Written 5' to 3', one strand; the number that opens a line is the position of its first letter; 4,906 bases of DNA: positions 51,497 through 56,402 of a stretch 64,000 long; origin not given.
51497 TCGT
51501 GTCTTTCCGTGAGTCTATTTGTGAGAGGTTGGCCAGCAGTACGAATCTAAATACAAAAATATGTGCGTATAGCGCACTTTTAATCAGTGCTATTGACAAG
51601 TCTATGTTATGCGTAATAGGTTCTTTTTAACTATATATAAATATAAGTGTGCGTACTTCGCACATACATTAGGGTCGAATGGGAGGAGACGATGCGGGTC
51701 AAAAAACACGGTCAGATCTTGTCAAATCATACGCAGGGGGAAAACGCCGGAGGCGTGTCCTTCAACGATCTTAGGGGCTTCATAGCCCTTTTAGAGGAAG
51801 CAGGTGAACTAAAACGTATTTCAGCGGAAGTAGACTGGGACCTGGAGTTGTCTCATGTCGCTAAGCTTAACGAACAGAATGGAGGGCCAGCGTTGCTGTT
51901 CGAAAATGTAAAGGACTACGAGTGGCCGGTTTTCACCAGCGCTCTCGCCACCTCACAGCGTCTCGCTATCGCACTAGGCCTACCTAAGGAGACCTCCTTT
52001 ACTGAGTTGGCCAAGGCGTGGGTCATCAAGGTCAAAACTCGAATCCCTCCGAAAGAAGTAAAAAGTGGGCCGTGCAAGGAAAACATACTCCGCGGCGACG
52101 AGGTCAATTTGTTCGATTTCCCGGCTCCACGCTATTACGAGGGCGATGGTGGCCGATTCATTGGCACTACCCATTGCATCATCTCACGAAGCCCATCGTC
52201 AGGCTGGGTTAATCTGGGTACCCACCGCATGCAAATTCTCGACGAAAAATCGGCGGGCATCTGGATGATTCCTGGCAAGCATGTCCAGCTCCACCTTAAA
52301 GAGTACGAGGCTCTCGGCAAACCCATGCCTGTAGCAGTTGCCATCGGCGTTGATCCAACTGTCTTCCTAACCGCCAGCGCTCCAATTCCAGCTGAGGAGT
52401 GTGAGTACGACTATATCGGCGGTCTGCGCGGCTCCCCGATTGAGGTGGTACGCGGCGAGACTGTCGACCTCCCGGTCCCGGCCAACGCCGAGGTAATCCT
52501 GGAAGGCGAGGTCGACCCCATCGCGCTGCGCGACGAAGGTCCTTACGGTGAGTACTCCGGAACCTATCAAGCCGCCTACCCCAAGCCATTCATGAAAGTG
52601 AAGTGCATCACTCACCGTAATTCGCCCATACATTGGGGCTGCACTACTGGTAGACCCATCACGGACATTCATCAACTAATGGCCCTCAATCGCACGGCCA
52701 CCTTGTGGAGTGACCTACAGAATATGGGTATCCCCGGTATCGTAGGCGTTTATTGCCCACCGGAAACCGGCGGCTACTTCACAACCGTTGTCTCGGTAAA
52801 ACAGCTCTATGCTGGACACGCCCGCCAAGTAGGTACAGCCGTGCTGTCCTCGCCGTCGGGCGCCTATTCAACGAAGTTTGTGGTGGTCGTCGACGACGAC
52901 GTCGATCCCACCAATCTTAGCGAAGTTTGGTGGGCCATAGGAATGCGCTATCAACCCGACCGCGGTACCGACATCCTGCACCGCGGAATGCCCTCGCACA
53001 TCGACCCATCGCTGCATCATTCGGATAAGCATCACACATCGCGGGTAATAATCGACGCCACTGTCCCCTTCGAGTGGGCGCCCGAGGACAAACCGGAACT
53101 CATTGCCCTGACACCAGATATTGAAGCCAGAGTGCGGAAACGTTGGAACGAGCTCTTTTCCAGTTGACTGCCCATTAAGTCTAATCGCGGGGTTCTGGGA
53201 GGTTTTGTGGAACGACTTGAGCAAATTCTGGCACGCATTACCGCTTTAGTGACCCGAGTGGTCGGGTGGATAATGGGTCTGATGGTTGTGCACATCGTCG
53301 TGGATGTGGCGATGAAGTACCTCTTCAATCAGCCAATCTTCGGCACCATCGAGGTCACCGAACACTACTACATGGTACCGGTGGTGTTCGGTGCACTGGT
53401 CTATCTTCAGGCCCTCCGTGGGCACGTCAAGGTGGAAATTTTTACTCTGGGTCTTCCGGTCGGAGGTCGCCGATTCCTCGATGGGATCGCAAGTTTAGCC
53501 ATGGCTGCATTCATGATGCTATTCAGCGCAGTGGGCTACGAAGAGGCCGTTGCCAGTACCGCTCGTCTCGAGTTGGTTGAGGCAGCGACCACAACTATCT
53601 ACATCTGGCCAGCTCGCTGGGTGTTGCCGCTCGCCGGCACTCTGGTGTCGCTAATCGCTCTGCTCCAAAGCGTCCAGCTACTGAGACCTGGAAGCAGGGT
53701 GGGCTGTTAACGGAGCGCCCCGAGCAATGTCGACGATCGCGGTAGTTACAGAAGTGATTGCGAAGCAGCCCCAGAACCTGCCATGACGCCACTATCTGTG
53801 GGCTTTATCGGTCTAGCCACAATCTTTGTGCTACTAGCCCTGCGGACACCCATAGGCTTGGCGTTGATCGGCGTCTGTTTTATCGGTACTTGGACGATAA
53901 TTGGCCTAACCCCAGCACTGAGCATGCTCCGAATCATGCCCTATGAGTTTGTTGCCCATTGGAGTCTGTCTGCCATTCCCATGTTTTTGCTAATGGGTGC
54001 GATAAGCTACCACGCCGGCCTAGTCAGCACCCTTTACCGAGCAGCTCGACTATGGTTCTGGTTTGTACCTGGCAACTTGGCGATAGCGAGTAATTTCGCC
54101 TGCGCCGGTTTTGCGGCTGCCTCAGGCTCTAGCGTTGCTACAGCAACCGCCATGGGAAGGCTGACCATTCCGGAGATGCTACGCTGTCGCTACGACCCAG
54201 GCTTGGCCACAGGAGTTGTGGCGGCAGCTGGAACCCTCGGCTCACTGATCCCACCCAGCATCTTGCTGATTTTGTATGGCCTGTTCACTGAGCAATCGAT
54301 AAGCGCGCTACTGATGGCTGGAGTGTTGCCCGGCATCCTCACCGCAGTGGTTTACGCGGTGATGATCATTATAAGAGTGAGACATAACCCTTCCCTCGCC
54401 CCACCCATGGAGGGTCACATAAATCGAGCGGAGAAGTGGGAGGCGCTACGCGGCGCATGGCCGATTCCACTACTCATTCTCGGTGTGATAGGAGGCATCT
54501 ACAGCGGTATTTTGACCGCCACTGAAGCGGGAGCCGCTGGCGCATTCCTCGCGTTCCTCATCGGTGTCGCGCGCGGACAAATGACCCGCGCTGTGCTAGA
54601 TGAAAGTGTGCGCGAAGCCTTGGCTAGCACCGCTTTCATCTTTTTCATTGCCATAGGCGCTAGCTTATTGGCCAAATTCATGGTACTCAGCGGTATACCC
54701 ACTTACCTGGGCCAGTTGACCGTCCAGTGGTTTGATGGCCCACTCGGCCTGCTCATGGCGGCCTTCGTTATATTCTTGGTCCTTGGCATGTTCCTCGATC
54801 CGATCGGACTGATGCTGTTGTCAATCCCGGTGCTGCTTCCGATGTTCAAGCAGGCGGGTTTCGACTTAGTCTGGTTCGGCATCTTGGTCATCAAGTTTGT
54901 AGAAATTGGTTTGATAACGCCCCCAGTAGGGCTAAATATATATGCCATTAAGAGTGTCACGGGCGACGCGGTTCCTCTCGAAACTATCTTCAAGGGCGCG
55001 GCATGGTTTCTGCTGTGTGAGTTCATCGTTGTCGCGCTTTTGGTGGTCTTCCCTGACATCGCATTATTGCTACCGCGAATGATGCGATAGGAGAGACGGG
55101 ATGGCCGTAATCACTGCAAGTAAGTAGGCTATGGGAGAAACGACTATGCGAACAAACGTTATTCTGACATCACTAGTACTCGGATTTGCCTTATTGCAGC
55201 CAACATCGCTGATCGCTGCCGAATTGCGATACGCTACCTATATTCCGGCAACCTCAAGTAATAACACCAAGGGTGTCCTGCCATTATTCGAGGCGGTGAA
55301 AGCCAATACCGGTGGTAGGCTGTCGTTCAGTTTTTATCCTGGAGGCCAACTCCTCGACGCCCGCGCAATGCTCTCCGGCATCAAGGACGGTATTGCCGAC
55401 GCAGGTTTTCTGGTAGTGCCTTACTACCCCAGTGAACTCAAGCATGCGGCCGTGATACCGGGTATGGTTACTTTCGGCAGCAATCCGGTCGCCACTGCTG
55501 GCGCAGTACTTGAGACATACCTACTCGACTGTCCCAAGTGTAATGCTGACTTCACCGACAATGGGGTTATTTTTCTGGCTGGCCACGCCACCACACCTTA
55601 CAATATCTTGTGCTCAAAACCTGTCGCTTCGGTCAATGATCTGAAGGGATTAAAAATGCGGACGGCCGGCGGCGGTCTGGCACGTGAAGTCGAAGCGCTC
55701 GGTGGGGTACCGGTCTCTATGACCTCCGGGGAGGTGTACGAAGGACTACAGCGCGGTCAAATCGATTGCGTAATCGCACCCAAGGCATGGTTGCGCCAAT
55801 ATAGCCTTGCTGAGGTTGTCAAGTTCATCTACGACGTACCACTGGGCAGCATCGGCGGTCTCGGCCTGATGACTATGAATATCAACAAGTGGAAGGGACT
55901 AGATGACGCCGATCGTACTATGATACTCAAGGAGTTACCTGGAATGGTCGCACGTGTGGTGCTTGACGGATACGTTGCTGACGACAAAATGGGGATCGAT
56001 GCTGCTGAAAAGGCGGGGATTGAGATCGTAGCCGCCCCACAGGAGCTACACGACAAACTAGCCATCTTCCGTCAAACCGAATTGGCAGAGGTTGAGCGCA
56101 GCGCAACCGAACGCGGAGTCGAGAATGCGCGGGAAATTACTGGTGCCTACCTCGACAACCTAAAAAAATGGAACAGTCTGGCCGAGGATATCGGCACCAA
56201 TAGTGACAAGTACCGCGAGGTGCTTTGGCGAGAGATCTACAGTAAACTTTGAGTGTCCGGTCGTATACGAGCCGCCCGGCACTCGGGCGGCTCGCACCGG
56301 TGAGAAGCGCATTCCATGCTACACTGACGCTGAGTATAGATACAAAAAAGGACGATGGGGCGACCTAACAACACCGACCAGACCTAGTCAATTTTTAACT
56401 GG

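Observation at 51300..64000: Lower-GC aromatic island: hydroxycinnamate cleavage paired with a prFMN (de)carboxylase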

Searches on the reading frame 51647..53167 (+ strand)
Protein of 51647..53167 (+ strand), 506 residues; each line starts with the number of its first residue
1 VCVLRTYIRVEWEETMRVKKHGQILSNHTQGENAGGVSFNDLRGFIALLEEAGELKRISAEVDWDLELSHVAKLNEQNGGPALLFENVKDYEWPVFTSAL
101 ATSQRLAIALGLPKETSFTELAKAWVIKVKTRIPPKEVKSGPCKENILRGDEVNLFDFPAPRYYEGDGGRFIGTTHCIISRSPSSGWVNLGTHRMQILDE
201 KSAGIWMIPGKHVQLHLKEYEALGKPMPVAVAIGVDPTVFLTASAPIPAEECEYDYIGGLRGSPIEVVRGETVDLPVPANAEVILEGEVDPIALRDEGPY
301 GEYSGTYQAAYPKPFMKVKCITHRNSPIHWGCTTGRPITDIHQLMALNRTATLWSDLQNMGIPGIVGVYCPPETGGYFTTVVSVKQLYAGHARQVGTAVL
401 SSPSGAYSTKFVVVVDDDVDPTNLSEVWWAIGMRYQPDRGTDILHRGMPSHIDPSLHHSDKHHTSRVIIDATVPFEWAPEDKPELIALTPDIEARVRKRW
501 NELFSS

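Call 3: search_protein_families(library=pfam, proteins=[window:51647-53167:+])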
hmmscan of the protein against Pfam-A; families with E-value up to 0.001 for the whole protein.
window:51647-53167:+ (506 aa): 3 families
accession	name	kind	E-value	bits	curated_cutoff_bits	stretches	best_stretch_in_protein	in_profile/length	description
PF01977.22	UbiD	-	4.2e-70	235.5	23.3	1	137-337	2-206/206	3-octaprenyl-4-hydroxybenzoate carboxy-lyase Rift-related domain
PF20696.2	UbiD_C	-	6.9e-32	110.6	24.2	1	342-471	1-127/127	3-octaprenyl-4-hydroxybenzoate carboxy-lyase C-terminal domain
PF20695.2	UbiD_N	-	7.5e-25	87.3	24.3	1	46-124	1-77/78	3-octaprenyl-4-hydroxybenzoate carboxy-lyase N-terminal domain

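Call 4: search_protein_families(library=ncbifam, proteins=[window:51647-53167:+])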
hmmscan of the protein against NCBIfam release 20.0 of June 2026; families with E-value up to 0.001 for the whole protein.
window:51647-53167:+ (506 aa): 7 families
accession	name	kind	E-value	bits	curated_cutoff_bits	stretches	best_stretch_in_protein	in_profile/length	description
TIGR02724.1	phenyl_P_beta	equivalog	2.2e-141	471.5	468.95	1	41-502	2-468/472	phenylphosphate carboxylase subunit beta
TIGR00148.1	TIGR00148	subfamily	1.2e-112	376.8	244.85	1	42-473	1-437/438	UbiD family decarboxylase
NF041204.1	VdcC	exception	3.4e-101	339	650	1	40-482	2-444/467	non-oxidative hydroxyarylic acid decarboxylases subunit C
TIGR03701.1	mena_SCO4490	equivalog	3.4e-88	296.3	495.9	1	45-453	2-422/433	menaquinone biosynthesis decarboxylase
NF008175.0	PRK10922.1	equivalog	1.4e-77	261.3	788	2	130-503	117-488/497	4-hydroxy-3-polyprenylbenzoate decarboxylase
NF041219.1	BagN_FevL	exception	1.2e-67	228.5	1000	1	35-437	13-434/502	bagremycin/ferroverdin biosynthesis UbiD family decarboxylase BagN/FevL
TIGR02723.1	phenyl_P_alpha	equivalog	3.2e-64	217.3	564.6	1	43-500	11-476/485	phenylphosphate carboxylase subunit alpha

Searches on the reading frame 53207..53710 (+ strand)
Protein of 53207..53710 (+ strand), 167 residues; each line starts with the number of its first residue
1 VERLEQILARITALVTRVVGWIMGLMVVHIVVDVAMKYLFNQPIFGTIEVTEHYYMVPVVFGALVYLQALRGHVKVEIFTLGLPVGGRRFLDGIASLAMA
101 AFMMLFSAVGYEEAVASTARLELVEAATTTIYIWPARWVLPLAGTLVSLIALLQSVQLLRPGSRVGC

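Call 3: search_protein_families(library=pfam, proteins=[window:53207-53710:+])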
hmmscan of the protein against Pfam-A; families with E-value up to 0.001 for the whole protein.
window:53207-53710:+ (167 aa): 1 family
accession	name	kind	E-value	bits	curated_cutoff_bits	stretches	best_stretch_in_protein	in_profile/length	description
PF04290.18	DctQ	-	1.1e-16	61.3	28.3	1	26-160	1-131/132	Tripartite ATP-independent periplasmic transporters, DctQ component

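Call 4: search_protein_families(library=ncbifam, proteins=[window:53207-53710:+])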
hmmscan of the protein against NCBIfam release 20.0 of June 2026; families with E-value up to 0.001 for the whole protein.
window:53207-53710:+ (167 aa): 0 families

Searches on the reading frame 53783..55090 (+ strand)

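Call 3: search_protein_families(library=pfam, proteins=[window:53783-55090:+])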
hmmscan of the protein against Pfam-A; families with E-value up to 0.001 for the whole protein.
window:53783-55090:+ (435 aa): 1 family
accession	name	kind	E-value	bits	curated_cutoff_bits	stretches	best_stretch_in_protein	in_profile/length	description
PF06808.19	DctM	-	1.8e-83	281.2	23.8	1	12-425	2-412/413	Tripartite ATP-independent periplasmic transporter, DctM component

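Call 4: search_protein_families(library=ncbifam, proteins=[window:53783-55090:+])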
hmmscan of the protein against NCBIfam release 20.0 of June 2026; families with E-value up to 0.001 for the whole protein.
window:53783-55090:+ (435 aa): 3 families
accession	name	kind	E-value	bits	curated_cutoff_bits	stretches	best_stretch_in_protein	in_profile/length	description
TIGR00786.1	dctM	subfamily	3.2e-85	286.3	268.45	1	23-431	3-405/405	TRAP transporter large permease subunit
NF011634.1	PRK15060.1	equivalog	7.3e-43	147.2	800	1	18-427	14-417/425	2,3-diketo-L-gulonate TRAP transporter large permease YiaN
TIGR02123.1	TRAP_fused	subfamily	8.9e-15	54.4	320.65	1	56-428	162-536/615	TRAP transporter fused permease subunit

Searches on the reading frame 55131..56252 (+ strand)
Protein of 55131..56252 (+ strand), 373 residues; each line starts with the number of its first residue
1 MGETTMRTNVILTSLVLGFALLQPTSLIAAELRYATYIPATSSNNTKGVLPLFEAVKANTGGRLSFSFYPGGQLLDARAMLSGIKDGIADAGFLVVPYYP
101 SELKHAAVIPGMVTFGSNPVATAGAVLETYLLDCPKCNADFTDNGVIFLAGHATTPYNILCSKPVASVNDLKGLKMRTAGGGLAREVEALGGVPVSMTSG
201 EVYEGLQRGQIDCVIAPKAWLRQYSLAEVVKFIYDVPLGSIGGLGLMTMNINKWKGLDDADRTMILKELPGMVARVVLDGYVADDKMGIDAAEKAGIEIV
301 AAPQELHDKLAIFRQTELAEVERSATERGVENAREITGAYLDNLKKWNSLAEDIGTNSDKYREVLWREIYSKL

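Call 3: search_protein_families(library=pfam, proteins=[window:55131-56252:+])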
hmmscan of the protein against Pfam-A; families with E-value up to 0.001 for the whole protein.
window:55131-56252:+ (373 aa): 1 family
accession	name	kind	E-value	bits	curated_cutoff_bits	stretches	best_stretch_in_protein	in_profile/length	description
PF03480.18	DctP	-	3.9e-29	102.3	23.4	1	40-304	6-265/286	Bacterial extracellular solute-binding protein, family 7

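Call 4: search_protein_families(library=ncbifam, proteins=[window:55131-56252:+])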
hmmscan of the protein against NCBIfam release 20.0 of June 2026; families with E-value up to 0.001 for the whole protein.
window:55131-56252:+ (373 aa): 2 families
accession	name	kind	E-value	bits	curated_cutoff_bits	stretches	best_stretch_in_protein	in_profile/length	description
NF037995.1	TRAP_S1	subfamily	1.5e-23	83.5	50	1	43-303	10-265/271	TRAP transporter substrate-binding protein DctP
TIGR00787.1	dctP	subfamily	7e-17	61.7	175.05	1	158-266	120-228/257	DctP family TRAP transporter solute-binding subunit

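Call 58: search_solved_structures(query=window:55131-56252:+, max_evalue=0.00001)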
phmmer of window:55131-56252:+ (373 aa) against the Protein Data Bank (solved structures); distinct sequences matched with E-value up to 0.00001: 56.
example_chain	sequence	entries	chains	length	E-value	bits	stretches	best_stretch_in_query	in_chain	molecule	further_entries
4n6d_A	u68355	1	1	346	2.9e-21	79.4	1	10-270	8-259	TRAP dicarboxylate transporter-DctP subunit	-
4pgn_A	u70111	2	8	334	9.5e-18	67.9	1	25-305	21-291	Extracellular solute-binding protein, family 7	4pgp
4nap_A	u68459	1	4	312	2.7e-17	66.4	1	32-305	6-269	Extracellular solute-binding protein, family 7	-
4p56_A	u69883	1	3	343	4.2e-17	65.7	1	30-306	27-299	Putative extracellular solute-binding protein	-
5iga_A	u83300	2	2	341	6.9e-16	61.7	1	31-292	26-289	TRAP TRANSPORTER SOLUTE BINDING PROTEIN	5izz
5i5p_A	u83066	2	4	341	9.7e-16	61.2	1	31-281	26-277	TRAP TRANSPORTER SOLUTE BINDING PROTEIN | TRAP solute Binding Protein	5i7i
2cex_A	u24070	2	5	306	6.7e-13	51.9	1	40-299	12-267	PROTEIN HI0146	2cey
2wyk_A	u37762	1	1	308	6.8e-13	51.9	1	40-299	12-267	SIALIC ACID-BINDING PERIPLASMIC PROTEIN SIAP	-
2v4c_A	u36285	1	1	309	6.8e-13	51.9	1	40-299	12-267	SIALIC ACID-BINDING PERIPLASMIC PROTEIN SIAP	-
3b50_A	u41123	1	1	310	6.9e-13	51.9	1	40-299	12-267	Sialic acid-binding periplasmic protein siaP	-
2xwv_A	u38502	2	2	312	7e-13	51.8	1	40-299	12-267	SIALIC ACID-BINDING PERIPLASMIC PROTEIN SIAP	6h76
2wx9_A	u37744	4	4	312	8.9e-13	51.5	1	40-299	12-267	SIALIC ACID-BINDING PERIPLASMIC PROTEIN SIAP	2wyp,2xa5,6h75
2xxk_A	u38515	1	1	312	9e-13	51.5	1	40-299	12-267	SIALIC ACID-BINDING PERIPLASMIC PROTEIN SIAP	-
2xwi_A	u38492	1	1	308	1.6e-12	50.6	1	40-299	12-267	SIALIC ACID-BINDING PERIPLASMIC PROTEIN SIAP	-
2xwo_A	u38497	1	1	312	3.1e-12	49.7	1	40-299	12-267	SIALIC ACID-BINDING PERIPLASMIC PROTEIN SIAP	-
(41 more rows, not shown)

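Call 87: find_homologous_proteins(query=window:55131-56252:+, max_evalue=1e-30)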
Query window:55131-56252:+ (373 aa): 41 proteins with E <= 1e-30 among 8000 candidates.
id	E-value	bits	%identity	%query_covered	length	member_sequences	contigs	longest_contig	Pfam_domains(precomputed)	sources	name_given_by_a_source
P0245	1.8e-241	819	100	99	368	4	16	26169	PF03480.19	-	-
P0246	4.8e-203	692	85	99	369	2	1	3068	PF03480.19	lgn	-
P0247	2.1e-106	374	48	98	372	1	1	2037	PF03480.19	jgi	-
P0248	3.6e-106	374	48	98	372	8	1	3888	PF03480.19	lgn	-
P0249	2.1e-100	355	48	93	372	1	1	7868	PF03480.19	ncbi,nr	ncbi:MAG: C4-dicarboxylate TRAP transporter substrate-binding protein [Marinosulfonomonas sp.]|nr:C4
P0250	1.2e-99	352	45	92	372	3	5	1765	PF03480.19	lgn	-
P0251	3.4e-99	351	45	92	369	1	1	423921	PF03480.19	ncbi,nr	ncbi:hypothetical protein HKCCE2091_03240 [Rhodobacterales bacterium HKCCE2091]|nr:hypothetical prot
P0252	1.3e-98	349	43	99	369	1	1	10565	PF03480.19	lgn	-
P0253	3.0e-98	348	44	99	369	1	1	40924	PF03480.19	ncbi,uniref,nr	ncbi:C4-dicarboxylate TRAP transporter substrate-binding protein [Oceanicella sp. SM1341]|uniref:C4-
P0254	2.3e-97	345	43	100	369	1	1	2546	PF03480.19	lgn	-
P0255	3.4e-97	344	42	99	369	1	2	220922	PF03480.19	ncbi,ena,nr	ncbi:MAG: C4-dicarboxylate TRAP transporter substrate-binding protein [Rhodobacter sp.]|nr:C4-dicarb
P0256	3.9e-97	344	44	97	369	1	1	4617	PF03480.19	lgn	-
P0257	1.3e-96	342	43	99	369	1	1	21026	PF03480.19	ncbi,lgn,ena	-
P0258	3.6e-96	341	43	96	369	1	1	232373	PF03480.19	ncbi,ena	-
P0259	2.0e-95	338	44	99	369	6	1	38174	PF03480.19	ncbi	-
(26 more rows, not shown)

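Call 88: find_encoding_contigs(protein=P0245, flank=10000, max_places=6)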
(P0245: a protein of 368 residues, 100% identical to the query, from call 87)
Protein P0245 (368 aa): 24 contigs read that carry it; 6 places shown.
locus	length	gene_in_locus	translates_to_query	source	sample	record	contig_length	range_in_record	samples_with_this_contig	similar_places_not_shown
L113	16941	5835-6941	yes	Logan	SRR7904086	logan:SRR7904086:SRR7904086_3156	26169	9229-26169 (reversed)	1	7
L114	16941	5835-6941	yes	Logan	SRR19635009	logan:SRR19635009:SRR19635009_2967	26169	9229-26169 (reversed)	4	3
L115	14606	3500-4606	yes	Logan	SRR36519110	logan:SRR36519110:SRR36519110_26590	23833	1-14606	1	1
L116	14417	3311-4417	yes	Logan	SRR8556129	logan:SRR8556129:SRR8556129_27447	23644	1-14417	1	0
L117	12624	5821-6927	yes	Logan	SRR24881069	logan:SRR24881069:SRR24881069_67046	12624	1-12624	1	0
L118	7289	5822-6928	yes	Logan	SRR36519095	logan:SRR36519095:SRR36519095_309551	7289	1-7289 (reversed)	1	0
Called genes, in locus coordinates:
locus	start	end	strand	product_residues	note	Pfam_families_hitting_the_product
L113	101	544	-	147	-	PF00989:PAS, PF13188:PAS_8 (weak)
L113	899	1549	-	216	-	PF00665:rve, PF13683:rve_3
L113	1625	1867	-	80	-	-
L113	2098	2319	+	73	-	-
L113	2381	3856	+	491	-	PF20695:UbiD_N, PF01977:UbiD, PF20696:UbiD_C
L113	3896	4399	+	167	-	PF04290:DctQ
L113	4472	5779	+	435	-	PF06808:DctM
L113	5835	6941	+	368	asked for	PF03480:DctP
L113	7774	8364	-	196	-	PF00132:Hexapep, PF25087:GMPPB_C (faint), PF25084:LbH_EIF2B, PF00132:Hexapep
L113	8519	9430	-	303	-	PF00892:EamA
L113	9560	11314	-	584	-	PF00171:Aldedh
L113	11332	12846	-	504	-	PF00501:AMP-binding, PF13193:AMP-binding_C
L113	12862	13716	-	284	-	PF00378:ECH_1, PF16113:ECH_2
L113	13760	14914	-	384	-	PF02771:Acyl-CoA_dh_N, PF02770:Acyl-CoA_dh_M, PF00441:Acyl-CoA_dh_1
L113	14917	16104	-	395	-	PF02771:Acyl-CoA_dh_N, PF02770:Acyl-CoA_dh_M, PF00441:Acyl-CoA_dh_1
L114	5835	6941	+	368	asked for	PF03480:DctP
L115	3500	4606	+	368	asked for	PF03480:DctP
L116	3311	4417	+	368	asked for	PF03480:DctP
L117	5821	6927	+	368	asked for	PF03480:DctP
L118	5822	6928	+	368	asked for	PF03480:DctP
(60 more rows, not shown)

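Call 89: find_encoding_contigs(protein=P0251, flank=9000, max_places=1)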
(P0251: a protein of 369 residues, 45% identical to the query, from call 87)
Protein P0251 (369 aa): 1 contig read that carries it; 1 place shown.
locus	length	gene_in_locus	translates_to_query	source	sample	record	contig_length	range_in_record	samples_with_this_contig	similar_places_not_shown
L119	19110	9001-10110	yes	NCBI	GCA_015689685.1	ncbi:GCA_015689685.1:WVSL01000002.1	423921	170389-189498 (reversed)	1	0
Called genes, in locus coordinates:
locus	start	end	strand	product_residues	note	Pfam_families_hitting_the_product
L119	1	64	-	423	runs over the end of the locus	PF00070:Pyr_redox (faint), PF01266:DAO (faint), PF01494:FAD_binding_3 (weak), PF03486:HI0933_like (faint), PF07992:Pyr_redox_2, PF13454:NAD_binding_9 (faint), PF13738:Pyr_redox_3, PF13434:Lys_Orn_oxgnase (weak)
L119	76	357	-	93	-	-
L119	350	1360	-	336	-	PF00586:AIRS, PF02769:AIRS_C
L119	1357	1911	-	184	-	PF00583:Acetyltransf_1 (weak), PF21926:FeeM (faint), PF13444:Acetyltransf_5 (weak)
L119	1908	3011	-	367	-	PF04055:Radical_SAM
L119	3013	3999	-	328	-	PF00795:CN_hydrolase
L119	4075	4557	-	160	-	-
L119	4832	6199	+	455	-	PF00392:GntR, PF00155:Aminotran_1_2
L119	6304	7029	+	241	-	PF00392:GntR, PF07729:FCD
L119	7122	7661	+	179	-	PF04290:DctQ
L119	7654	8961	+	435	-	PF06808:DctM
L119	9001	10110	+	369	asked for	PF03480:DctP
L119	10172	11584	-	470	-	-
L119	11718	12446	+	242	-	PF00392:GntR, PF02082:Rrf2 (weak), PF01978:TrmB (faint), PF07729:FCD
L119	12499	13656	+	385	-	PF02771:Acyl-CoA_dh_N, PF02770:Acyl-CoA_dh_M, PF00441:Acyl-CoA_dh_1, PF22924:ACOX_C_alpha1 (weak), PF08028:Acyl-CoA_dh_2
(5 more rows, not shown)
